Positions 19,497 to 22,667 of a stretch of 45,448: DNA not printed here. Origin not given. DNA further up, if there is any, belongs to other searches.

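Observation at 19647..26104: Two-gene operon encoding giant head-less coiled-coil proteins (1167 aa and 956 aa), wedged between xerD-deoB and ruvB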

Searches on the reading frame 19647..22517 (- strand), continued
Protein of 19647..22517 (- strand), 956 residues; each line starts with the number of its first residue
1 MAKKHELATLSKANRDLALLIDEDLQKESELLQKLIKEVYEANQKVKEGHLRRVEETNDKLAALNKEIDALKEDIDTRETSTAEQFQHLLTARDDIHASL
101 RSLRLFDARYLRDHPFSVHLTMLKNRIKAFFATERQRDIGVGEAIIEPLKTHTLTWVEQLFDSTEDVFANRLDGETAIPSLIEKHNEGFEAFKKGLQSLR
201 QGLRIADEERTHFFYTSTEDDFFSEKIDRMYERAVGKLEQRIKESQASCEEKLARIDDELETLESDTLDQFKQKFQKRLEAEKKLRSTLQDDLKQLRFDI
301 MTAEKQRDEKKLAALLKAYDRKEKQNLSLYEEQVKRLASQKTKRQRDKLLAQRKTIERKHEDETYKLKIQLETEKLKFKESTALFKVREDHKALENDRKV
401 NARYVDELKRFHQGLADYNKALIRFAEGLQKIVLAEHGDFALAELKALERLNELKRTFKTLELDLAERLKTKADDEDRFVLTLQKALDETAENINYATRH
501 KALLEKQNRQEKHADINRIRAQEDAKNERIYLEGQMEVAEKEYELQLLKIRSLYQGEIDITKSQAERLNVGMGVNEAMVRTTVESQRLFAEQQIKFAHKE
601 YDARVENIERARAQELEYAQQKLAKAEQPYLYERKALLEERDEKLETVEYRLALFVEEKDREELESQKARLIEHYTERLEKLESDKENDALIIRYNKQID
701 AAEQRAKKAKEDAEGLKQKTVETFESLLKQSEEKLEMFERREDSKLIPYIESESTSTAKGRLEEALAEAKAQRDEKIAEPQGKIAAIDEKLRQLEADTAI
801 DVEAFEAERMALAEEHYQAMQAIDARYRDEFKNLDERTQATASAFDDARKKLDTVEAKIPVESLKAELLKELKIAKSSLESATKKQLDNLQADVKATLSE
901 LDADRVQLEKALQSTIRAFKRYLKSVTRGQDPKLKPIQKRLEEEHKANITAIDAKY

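Call 75: search_solved_structures(query=A2, max_evalue=1)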
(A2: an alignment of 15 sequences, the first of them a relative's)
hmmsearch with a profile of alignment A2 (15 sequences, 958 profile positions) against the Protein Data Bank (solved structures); distinct sequences matched with E-value up to 1: 9.
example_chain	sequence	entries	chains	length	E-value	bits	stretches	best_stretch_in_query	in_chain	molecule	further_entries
6kos_A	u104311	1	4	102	0.036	15.6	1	179-265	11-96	SUWA (Super WA20)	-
7f0k_A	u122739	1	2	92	0.075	14.5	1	190-273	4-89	Kinetoplastid membrane protein KMP-11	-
5y70_A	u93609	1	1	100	0.089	14.3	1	190-274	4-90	Kinetoplastid membrane protein 11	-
1eq1_A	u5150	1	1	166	0.098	14.1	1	788-941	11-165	APOLIPOPHORIN-III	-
1ruy_I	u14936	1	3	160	0.18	13.3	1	147-262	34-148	hemagglutinin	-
3vjf_A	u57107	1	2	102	0.21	13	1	179-265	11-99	WA20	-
5cjq_B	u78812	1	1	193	0.41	12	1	147-285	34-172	Designed influenza hemagglutinin stem #4900, HA2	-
8vql_B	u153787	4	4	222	0.59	11.5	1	147-285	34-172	Hemagglutinin HA2 chain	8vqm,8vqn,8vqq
6ynx_k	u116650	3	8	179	0.67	11.4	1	753-834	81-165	subunit k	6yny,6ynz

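Call 79: find_related_loci(query=A2, collection=viral_contigs, flank=5000)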
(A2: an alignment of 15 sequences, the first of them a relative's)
Query A2 (956 aa) in viral_contigs; peptide patterns used: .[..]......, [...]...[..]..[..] (x = any residue, [..] = any of these).
316 stretches matched a pattern, but none encodes a relative of the query by tblastn (E <= 1e-3).

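Call 80: search_dna_similar(query=window:19647-22517:-, collection=plasmids, mode=protein, max_evalue=0.001, max_rows=8)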
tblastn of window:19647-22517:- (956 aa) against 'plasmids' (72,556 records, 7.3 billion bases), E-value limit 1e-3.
No match.

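Call 81: search_dna_similar(query=window:19647-22517:-, collection=phages, mode=protein, max_evalue=0.001, max_rows=8)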
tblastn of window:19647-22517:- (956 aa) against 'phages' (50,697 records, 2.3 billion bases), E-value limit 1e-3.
No match.

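Call 82: search_protein_families(library=pfam, alignment_id=A2, max_evalue=0.1)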
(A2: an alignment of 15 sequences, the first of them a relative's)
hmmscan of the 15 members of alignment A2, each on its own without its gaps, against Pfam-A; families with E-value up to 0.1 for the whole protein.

A. member 1, P0006 (956 aa): 0 families

B. families by the number of members that match (of 15 scanned): 4 families
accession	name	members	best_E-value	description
PF01442.23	Apolipoprotein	1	0.0052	Apolipoprotein A1/A4/E domain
PF07166.16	DUF1398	1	0.015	Protein of unknown function (DUF1398)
PF10256.14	Erf4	1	0.017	Golgin subfamily A member 7/ERF4 family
PF08930.15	DUF1912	1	0.044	Domain of unknown function (DUF1912)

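Call 87: list_cluster_members(proteins=[P0030, P0031, P0032, P0034, P0036, P0037, P0040, P0042, P0057, P0065])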
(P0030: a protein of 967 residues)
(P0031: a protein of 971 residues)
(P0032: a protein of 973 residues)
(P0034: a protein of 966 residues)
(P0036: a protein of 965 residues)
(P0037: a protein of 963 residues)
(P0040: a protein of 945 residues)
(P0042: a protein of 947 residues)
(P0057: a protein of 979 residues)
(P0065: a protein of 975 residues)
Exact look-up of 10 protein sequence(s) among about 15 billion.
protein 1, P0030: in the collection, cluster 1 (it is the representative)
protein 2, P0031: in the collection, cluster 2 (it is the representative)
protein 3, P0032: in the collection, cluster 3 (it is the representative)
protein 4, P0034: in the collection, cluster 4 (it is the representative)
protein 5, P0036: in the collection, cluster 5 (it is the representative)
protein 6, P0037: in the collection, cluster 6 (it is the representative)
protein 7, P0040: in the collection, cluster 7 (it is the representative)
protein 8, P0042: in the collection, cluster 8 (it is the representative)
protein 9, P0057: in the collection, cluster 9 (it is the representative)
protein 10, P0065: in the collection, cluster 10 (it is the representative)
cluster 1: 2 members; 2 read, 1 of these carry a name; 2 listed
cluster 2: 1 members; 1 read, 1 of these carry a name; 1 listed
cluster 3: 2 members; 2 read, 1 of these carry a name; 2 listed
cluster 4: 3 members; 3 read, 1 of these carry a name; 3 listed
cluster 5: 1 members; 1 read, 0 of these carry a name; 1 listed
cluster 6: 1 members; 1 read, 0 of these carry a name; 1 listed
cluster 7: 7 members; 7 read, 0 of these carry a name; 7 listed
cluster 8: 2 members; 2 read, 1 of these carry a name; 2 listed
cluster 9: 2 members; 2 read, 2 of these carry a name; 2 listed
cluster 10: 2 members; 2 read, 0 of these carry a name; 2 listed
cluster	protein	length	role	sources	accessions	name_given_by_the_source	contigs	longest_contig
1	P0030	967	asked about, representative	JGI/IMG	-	-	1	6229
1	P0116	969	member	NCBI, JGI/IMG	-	hypothetical protein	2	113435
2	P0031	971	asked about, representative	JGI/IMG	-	hypothetical protein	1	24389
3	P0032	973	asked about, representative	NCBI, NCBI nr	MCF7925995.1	MAG: hypothetical protein K9L74_00265 [Candidatus Izimaplasma sp.] | hypothetical protein [Candidatus Izimaplasma bacterium]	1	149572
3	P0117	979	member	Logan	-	-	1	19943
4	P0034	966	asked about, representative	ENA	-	-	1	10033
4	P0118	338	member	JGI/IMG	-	hypothetical protein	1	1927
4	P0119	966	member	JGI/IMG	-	-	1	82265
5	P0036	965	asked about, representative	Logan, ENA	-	-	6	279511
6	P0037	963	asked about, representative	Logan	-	-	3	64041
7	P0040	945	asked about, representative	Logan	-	-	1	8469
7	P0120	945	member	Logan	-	-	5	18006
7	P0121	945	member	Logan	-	-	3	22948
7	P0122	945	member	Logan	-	-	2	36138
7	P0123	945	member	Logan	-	-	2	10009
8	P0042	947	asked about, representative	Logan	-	-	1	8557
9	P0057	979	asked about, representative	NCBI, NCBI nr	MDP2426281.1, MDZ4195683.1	MAG: hypothetical protein U1C51_00375 [Candidatus Izemoplasmatales bacterium] | hypothetical protein [bacterium]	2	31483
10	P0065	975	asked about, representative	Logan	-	-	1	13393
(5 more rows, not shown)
